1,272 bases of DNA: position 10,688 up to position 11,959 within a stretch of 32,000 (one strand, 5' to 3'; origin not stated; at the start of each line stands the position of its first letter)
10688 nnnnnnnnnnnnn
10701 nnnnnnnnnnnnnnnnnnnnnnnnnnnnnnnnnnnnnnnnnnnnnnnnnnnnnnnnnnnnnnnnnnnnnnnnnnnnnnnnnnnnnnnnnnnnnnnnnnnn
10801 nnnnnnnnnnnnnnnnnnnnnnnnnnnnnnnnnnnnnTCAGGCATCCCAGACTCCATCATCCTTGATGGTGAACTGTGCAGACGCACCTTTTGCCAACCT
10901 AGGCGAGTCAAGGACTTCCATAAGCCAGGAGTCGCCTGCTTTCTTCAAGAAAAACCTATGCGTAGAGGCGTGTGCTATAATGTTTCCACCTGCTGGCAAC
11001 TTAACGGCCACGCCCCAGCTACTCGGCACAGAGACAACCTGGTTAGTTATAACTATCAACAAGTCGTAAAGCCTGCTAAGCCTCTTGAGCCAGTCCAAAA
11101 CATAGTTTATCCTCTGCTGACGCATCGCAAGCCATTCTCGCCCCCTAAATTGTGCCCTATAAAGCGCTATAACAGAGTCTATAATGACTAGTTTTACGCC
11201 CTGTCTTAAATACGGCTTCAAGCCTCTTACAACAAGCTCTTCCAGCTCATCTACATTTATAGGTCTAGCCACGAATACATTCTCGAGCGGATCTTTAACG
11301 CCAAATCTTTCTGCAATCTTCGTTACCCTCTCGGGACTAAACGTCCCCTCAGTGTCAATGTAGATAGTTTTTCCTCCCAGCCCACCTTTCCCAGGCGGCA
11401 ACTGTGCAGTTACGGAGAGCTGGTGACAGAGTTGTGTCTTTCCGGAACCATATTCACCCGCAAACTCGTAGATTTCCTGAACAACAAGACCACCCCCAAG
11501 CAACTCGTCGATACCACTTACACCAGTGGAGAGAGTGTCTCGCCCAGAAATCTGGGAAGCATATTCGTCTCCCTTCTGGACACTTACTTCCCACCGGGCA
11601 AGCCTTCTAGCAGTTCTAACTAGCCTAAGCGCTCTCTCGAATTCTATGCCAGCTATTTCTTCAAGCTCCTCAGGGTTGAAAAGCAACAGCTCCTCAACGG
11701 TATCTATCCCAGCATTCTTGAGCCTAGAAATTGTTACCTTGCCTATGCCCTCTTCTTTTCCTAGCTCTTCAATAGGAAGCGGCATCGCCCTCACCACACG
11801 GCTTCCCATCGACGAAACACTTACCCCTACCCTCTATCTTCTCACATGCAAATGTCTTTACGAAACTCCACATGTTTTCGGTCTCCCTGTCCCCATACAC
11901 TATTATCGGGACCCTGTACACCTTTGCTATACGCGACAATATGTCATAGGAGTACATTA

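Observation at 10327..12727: Four translationally coupled genes: wHTH protein, orphan 189-aa protein, full-length RadA paralog, Cys-less RecB/Cas4-like nuclease (candidate undescribed recombination or DNA-targeting module)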

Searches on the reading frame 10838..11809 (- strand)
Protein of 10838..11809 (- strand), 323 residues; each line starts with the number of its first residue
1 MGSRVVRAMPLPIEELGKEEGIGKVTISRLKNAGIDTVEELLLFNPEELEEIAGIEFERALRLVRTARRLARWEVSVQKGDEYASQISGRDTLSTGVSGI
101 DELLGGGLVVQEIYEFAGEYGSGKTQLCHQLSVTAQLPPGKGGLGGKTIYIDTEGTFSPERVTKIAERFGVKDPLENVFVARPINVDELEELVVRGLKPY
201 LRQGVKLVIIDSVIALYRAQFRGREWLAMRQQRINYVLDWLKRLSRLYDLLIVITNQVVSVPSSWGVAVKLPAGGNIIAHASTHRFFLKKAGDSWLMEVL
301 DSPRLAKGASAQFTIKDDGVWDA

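Call 3: search_protein_families(library=pfam, proteins=[window:10838-11809:-], max_evalue=0.1)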
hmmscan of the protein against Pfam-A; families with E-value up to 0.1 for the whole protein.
window:10838-11809:- (323 aa): 11 families
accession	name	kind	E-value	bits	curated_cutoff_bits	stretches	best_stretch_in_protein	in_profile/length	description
PF08423.17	Rad51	-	1.1e-65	221.8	22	1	93-322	8-243/244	Rad51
PF14520.12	HHH_5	-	2.6e-08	34.7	27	1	20-68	8-56/57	Helix-hairpin-helix domain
PF06745.19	ATPase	-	2.5e-07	30.7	26.6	1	94-171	2-72/231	KaiC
PF00154.27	RecA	-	8.7e-06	25.8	27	1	91-217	31-143/262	recA bacterial DNA recombination protein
PF13481.12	AAA_25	-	0.00021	21.4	27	1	110-220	32-159/195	AAA domain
PF21794.3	RAD51D_N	-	0.0048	17.5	27.3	1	26-58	16-48/60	RAD51D, N-terminal domain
PF05625.17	PAXNEB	-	0.0077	15.7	28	1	85-113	11-39/366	PAXNEB protein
PF03118.21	RNA_pol_A_CTD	-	0.0081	16.3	23.8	1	30-53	28-51/67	Bacterial RNA polymerase, alpha chain C terminal domain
PF13401.12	AAA_22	-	0.031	15.1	27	1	117-216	11-96/130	AAA domain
PF14229.12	DUF4332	-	0.045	14.4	23.2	1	20-51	1-32/122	Domain of unknown function (DUF4332)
PF03796.21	DnaB_C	-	0.083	12.7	27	0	184-258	112-178/255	DnaB-like helicase C terminal domain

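Call 4: search_protein_families(library=ncbifam, proteins=[window:10838-11809:-], max_evalue=0.1)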
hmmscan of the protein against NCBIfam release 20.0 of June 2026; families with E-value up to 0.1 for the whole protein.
window:10838-11809:- (323 aa): 27 families (the best 25 are shown)
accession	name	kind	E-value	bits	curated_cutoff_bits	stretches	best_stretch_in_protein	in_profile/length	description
NF003301.0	PRK04301.1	equivalog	1.9e-85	286.8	259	1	15-322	6-315/316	DNA repair and recombination protein RadA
TIGR02236.1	recomb_radA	equivalog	2.5e-78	263.6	361.15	1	19-322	5-311/311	DNA repair and recombination protein RadA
TIGR02239.1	recomb_RAD51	equivalog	3.8e-69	233.2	478.05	1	18-322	5-313/316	DNA repair protein RAD51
TIGR02238.1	recomb_DMC1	equivalog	2.3e-67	227.4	447.7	1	15-323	3-314/314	meiotic recombinase Dmc1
TIGR02237.1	recomb_radB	equivalog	3.6e-32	111.9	172.4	1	100-320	1-209/210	DNA repair and recombination protein RadB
NF006861.0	PRK09361.1-1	equivalog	5.3e-18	65.4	278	1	91-321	3-228/235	DNA repair and recombination protein RadB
TIGR00416.1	sms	equivalog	6e-06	25.3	403.05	1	85-221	66-187/454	DNA repair protein RadA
TIGR02012.1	tigrfam_recA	equivalog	6.8e-06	25.6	325.3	1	91-217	34-146/321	recombinase RecA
TIGR03881.1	KaiC_arch_4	hypoth_equivalog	1.1e-05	25.3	247.8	1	93-171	3-73/231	KaiC domain-containing protein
TIGR03880.1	KaiC_arch_3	hypoth_equivalog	1.4e-05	24.7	249.45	1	96-131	1-36/224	KaiC domain-containing protein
NF002882.0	PRK03348.1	equivalog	5.9e-05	22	389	1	11-98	180-259/461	DNA polymerase IV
TIGR03491.1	TIGR03491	subfamily_domain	0.00026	20.1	97.45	1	20-72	218-270/462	TM0106 family RecB-like putative nuclease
TIGR03877.1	thermo_KaiC_1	hypoth_equivalog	0.00075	19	307.25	1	93-131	4-42/238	KaiC domain-containing protein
TIGR03600.1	phage_DnaB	exception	0.0011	18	498.65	1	77-136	161-219/421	phage replicative helicase, DnaB family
NF010731.0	PRK14133.1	equivalog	0.0034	16.6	362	1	9-55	171-214/352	DNA polymerase IV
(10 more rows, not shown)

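Call 22: find_related_loci(query=window:10838-11785:-, collection=genome_contigs, flank=5000)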
Query window:10838-11785:- (315 aa) in genome_contigs; peptide patterns used: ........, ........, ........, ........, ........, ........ (x = any residue, [..] = any of these).
299 stretches matched a pattern; 6 encode a relative of the query (tblastn E <= 1e-3); 6 distinct loci.
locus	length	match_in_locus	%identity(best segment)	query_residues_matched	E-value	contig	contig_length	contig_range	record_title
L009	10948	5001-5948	72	1-315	3e-157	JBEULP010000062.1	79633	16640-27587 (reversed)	MAG: Infirmifilum sp. isolate KC_020 contig68, whole genome shotgun sequence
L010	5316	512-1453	68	1-314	5e-154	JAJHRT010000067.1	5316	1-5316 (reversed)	MAG: Thermofilum sp. isolate Bin P1 scaffold_1500_c1, whole genome shotgun sequence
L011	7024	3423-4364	68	1-314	3e-152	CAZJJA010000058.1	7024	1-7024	MAG TPA_asm: uncultured Thermofilaceae archaeon isolate binchicken_co256_78 genome assembly, contig: NODE_31975_length_7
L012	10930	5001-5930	57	5-312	3e-121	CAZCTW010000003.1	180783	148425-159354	MAG TPA_asm: uncultured Thermofilaceae archaeon isolate SRP141552_co1_150 genome assembly, contig: NODE_17_length_180783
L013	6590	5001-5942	56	3-314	2e-118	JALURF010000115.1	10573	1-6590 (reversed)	MAG: Thermofilaceae archaeon isolate S146_metabat2_scaf2bin.032_VB S146_NODE_4017_length_10573_cov_2.115164, whole genom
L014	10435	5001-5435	28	83-217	3e-6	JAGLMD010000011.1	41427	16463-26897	MAG: Nanoarchaeota archaeon isolate RS_5_44 ROV157_5.bin.44.fa_11, whole genome shotgun sequence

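Call 29: search_protein_families(library=pfam, proteins=[L012:2385-3548:+, L012:3532-4515:+, L012:4487-4978:+, L012:5942-6466:+, L012:6478-6984:+, L013:4516-4980:+], max_evalue=0.1)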
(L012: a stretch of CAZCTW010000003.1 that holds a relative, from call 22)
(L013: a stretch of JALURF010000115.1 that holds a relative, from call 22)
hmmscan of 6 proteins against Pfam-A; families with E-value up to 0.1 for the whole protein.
L012:2385-3548:+ (387 aa): 0 families

L012:3532-4515:+ (327 aa): 0 families

L012:4487-4978:+ (163 aa): 0 families

L012:5942-6466:+ (174 aa): 0 families

L012:6478-6984:+ (168 aa): 32 families (the best 25 are shown)
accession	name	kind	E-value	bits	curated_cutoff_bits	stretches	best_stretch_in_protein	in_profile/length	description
PF12840.13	HTH_20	-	1.1e-10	41.7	27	1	15-63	2-50/51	Helix-turn-helix domain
PF01022.26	HTH_5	-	2.9e-09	37.1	22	1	17-62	2-46/47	Bacterial regulatory protein, arsR family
PF25212.1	HVO_A0114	-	1.6e-08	34.6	27.6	1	16-65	21-70/84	HVO_A0114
PF13412.12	HTH_24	-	2.3e-08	33.9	21.9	1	18-62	4-48/48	Winged helix-turn-helix DNA-binding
PF01047.28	MarR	-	2.4e-07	31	24.6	1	18-64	4-50/59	MarR family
PF09339.16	HTH_IclR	-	1.3e-06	28.5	22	1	20-64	6-51/52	IclR helix-turn-helix domain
PF25213.1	HVO_A0261_N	-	2.9e-06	27.5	35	1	13-89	7-77/86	HVO_A0261 N-terminal domain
PF08279.18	HTH_11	-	2.1e-05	24.8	25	1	19-59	2-43/55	HTH domain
PF12802.13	MarR_2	-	4.1e-05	24.1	27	1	22-65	10-54/61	MarR family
PF01978.25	TrmB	-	4.8e-05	23.6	25.6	1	28-65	19-56/68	Sugar-specific transcriptional regulator TrmB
PF13936.12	HTH_38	-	5.2e-05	23.3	27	1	25-52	15-41/44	Helix-turn-helix domain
PF01325.25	Fe_dep_repress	-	9.8e-05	22.9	26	1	21-62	12-53/60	Iron dependent repressor, N-terminal DNA binding domain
PF13730.12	HTH_36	-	0.0002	21.5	25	1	27-61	18-55/55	Helix-turn-helix domain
PF10007.15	DUF2250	-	0.0023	18.5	24.4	1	13-65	4-56/93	Uncharacterized protein conserved in archaea (DUF2250)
PF13601.12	HTH_34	-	0.0028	18.2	27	1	19-82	2-68/80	Winged helix DNA-binding domain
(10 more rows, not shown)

L013:4516-4980:+ (154 aa): 0 families

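Call 39: find_homologous_proteins(query=window:10838-11785:-, max_evalue=1e-40)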
Query window:10838-11785:- (315 aa): 2816 proteins with E <= 1e-40 among 7339 candidates; the best 120 are listed.
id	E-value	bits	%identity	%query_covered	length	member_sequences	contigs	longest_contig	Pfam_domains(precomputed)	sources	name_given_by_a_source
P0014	1.2e-202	690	99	100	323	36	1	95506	PF06745.20,PF14520.13,PF08423.18,PF00154.28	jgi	jgi:DNA repair protein RadA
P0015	4.2e-188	642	90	100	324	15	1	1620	PF06745.20,PF14520.13,PF08423.18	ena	-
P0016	2.3e-185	633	89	99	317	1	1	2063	PF06745.20,PF14520.13,PF08423.18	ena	-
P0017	2.1e-167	574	80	100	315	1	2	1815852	PF06745.20,PF14520.13,PF08423.18,PF00154.28,PF13481.13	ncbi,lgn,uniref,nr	ncbi:DNA repair and recombination protein RadA [Thermofilum pendens]|uniref:DNA repair and recombina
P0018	5.1e-148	510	72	100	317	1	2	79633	PF06745.20,PF14520.13,PF08423.18,PF13481.13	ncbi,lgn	ncbi:MAG: DNA repair and recombination protein RadA [Infirmifilum sp.]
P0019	4.8e-146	504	69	100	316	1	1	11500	PF14520.13,PF08423.18,PF13481.13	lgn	-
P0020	2.6e-145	501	70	99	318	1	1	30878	PF14520.13,PF08423.18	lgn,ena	-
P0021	7.9e-145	500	71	99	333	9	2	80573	PF14520.13,PF08423.18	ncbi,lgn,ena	-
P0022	3.0e-144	498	68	100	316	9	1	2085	PF06745.20,PF14520.13,PF08423.18,PF00154.28,PF13481.13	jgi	jgi:DNA repair protein RadA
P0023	6.1e-144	497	68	100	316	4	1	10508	PF06745.20,PF14520.13,PF08423.18,PF13481.13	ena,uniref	uniref:DNA repair and recombination protein RadA n=1 Tax=Thermofilum pendens TaxID=2269 RepID=A0A7J3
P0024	8.4e-144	496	70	99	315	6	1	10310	PF06745.20,PF14520.13,PF08423.18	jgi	-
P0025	2.3e-143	495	70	99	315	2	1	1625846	PF06745.20,PF14520.13,PF08423.18,PF13481.13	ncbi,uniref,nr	ncbi:DNA repair and recombination protein RadA [Infirmifilum lucidum]|uniref:DNA repair and recombin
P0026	5.3e-143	494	68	100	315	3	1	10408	PF06745.20,PF14520.13,PF08423.18,PF13481.13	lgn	-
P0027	5.5e-143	494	69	99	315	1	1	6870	PF06745.20,PF14520.13,PF08423.18,PF13481.13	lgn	-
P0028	6.3e-142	490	68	100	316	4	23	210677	PF06745.20,PF14520.13,PF08423.18,PF13481.13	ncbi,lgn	ncbi:MAG: DNA repair and recombination protein RadA [Thermofilum sp.]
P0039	9.7e-120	417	61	99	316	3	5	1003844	PF08423.18,PF00154.28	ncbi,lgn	ncbi:MAG: DNA repair and recombination protein RadA [Thermofilaceae archaeon]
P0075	4.0e-103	363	57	96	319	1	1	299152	PF06745.20,PF03796.22,PF14520.13,PF08423.18,PF00154.28,PF13481.13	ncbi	-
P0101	3.0e-98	347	56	96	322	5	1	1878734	PF06745.20,PF14520.13,PF08423.18,PF13481.13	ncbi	ncbi:DNA repair and recombination protein RadA [Infirmifilum sp. SLHALR2]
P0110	2.6e-97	344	56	96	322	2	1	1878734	PF06745.20,PF14520.13,PF08423.18,PF13481.13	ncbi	ncbi:DNA repair and recombination protein RadA [Infirmifilum sp. SLHALR2]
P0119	3.0e-95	337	54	96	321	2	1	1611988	PF06745.20,PF08423.18,PF13481.13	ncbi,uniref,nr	ncbi:AAA family ATPase [Infirmifilum uzonense]|uniref:AAA family ATPase n=1 Tax=Infirmifilum uzonens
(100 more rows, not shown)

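Call 41: find_encoding_contigs(protein=P0017, flank=6000, max_places=1)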
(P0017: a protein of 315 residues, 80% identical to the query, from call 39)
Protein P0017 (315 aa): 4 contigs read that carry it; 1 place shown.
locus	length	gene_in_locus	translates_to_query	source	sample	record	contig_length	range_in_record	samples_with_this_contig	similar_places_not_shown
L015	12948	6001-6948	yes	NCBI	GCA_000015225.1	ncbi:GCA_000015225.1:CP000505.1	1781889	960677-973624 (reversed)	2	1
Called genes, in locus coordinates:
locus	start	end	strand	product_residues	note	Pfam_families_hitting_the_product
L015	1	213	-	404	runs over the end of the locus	-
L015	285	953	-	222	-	PF13489:Methyltransf_23, PF08241:Methyltransf_11, PF08242:Methyltransf_12 (weak), PF13649:Methyltransf_25 (faint)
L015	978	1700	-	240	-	PF01411:tRNA-synt_2c (weak), PF07973:tRNA_SAD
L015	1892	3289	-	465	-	PF00586:AIRS, PF02769:AIRS_C, PF10120:ThiN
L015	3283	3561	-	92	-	-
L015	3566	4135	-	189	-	PF17941:PP_kinase_C_1 (weak), PF13091:PLDc_2, PF00614:PLDc (weak)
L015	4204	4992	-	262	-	PF01712:dNK (weak), PF13521:AAA_28 (weak), PF02223:Thymidylate_kin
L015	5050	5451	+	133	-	-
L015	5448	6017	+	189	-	-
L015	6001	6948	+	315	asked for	PF14520:HHH_5, PF00154:RecA_N (weak), PF08423:Rad51, PF13481:AAA_25, PF06745:ATPase (weak)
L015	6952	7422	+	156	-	-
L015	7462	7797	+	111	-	PF14018:DUF4234 (faint)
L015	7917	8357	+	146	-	-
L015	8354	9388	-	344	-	PF13412:HTH_24 (faint)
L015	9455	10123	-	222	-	-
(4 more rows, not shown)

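Call 42: find_encoding_contigs(protein=P0101, flank=6000, max_places=1)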
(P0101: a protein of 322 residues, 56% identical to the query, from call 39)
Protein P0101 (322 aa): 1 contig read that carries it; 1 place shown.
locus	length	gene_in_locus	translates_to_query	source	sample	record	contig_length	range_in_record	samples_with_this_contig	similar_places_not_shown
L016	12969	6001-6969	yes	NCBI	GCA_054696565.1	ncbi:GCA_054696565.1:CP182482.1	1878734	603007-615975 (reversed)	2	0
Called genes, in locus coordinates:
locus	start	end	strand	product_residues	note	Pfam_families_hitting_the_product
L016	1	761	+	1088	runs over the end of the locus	-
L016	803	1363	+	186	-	-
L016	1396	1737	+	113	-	-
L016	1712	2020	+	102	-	-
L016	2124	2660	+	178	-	-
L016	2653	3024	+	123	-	-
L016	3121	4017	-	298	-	PF02195:ParB_N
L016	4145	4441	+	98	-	PF25213:HVO_A0261_N (weak), PF13463:HTH_27 (weak), PF22665:WHD_DUF6293 (weak)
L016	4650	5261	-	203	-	-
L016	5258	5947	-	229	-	-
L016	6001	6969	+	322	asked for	PF14520:HHH_5, PF13481:AAA_25, PF06745:ATPase, PF08423:Rad51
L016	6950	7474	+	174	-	-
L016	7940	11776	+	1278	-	-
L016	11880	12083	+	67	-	-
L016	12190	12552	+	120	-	-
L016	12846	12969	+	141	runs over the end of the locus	-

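Call 43: find_encoding_contigs(protein=P0110, flank=6000, max_places=1)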
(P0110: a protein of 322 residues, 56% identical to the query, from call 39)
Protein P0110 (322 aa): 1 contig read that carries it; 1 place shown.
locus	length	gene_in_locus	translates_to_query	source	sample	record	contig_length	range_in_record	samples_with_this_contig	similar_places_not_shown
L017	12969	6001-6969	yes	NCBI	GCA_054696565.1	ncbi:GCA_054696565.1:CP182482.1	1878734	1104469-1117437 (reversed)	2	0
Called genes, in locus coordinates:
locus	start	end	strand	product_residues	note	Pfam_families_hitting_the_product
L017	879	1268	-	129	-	-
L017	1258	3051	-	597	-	PF01935:DUF87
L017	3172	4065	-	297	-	PF02195:ParB_N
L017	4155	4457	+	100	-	PF13463:HTH_27 (weak), PF22665:WHD_DUF6293 (faint)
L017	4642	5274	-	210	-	-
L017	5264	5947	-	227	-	-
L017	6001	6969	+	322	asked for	PF14520:HHH_5, PF13481:AAA_25, PF06745:ATPase, PF08423:Rad51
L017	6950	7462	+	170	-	-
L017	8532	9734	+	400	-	-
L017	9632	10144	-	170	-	-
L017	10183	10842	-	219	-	PF27854:Heavy_Cys_CGP (faint)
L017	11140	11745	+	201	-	PF00924:MS_channel_2nd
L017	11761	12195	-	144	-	-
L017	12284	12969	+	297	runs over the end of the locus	PF01895:PhoU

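Call 52: find_encoding_contigs(protein=P0119, flank=7000, max_places=1)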
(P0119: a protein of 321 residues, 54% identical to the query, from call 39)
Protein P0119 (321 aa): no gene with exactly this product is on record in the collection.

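Call 53: find_encoding_contigs(protein=P0075, flank=7000, max_places=1)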
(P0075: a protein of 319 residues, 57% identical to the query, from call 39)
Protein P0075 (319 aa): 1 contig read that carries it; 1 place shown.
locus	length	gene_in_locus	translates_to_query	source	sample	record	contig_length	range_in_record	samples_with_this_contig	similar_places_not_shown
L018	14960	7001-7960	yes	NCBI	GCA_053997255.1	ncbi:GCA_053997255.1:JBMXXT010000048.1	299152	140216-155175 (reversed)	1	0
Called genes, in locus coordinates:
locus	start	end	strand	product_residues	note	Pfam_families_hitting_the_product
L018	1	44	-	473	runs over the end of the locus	PF00361:Proton_antipo_M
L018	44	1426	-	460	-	PF00361:Proton_antipo_M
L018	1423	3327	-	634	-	PF00662:Proton_antipo_N, PF00361:Proton_antipo_M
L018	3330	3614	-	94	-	PF00420:Oxidored_q2 (weak)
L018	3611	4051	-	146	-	-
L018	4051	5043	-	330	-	PF00146:NADHdh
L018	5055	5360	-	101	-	-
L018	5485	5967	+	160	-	-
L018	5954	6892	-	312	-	PF04015:DUF362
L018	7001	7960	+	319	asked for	PF14520:HHH_5 (weak), PF00154:RecA_N (faint), PF03796:DnaB_C (faint), PF06745:ATPase, PF08423:Rad51, PF13481:AAA_25 (weak)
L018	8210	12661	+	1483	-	PF14890:Intein_splicing, PF14528:LAGLIDADG_3 (faint), PF13597:NRDD, PF14890:Intein_splicing, PF13597:NRDD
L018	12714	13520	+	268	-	PF04055:Radical_SAM, PF13353:Fer4_12 (weak)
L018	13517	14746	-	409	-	PF10509:GalKase_gal_bdg, PF00288:GHMP_kinases_N, PF08544:GHMP_kinases_C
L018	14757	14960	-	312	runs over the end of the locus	PF13508:Acetyltransf_7 (faint), PF00583:Acetyltransf_1 (weak)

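Call 54: find_encoding_contigs(protein=P0039, flank=7000, max_places=1)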
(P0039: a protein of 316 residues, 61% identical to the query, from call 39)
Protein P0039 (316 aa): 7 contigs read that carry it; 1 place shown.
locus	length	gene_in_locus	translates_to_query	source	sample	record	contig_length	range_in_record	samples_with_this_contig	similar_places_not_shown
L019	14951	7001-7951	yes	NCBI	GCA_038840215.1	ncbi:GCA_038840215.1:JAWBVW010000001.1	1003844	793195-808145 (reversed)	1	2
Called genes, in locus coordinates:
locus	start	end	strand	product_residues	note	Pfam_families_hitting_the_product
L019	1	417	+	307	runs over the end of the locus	-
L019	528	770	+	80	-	PF00005:ABC_tran, PF01637:ATPase_2 (weak)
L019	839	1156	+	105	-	PF00005:ABC_tran (weak), PF13304:AAA_21 (weak)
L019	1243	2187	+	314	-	PF01112:Asparaginase_2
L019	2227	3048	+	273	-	-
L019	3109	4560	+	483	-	-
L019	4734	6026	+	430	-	PF01676:Metalloenzyme, PF10143:PhosphMutase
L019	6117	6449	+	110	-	-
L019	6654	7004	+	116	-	-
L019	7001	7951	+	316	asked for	PF00154:RecA_N (weak), PF08423:Rad51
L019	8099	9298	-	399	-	PF05621:TniB (weak), PF13191:AAA_16, PF00931:NB-ARC (weak), PF01637:ATPase_2, PF00004:AAA, PF13401:AAA_22, PF22703:Cdc6_lid, PF09079:WHD_Cdc6, +4 more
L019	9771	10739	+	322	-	-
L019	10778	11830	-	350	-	PF01208:URO-D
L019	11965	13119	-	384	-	PF05559:DUF763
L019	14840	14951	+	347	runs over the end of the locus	PF00248:Aldo_ket_red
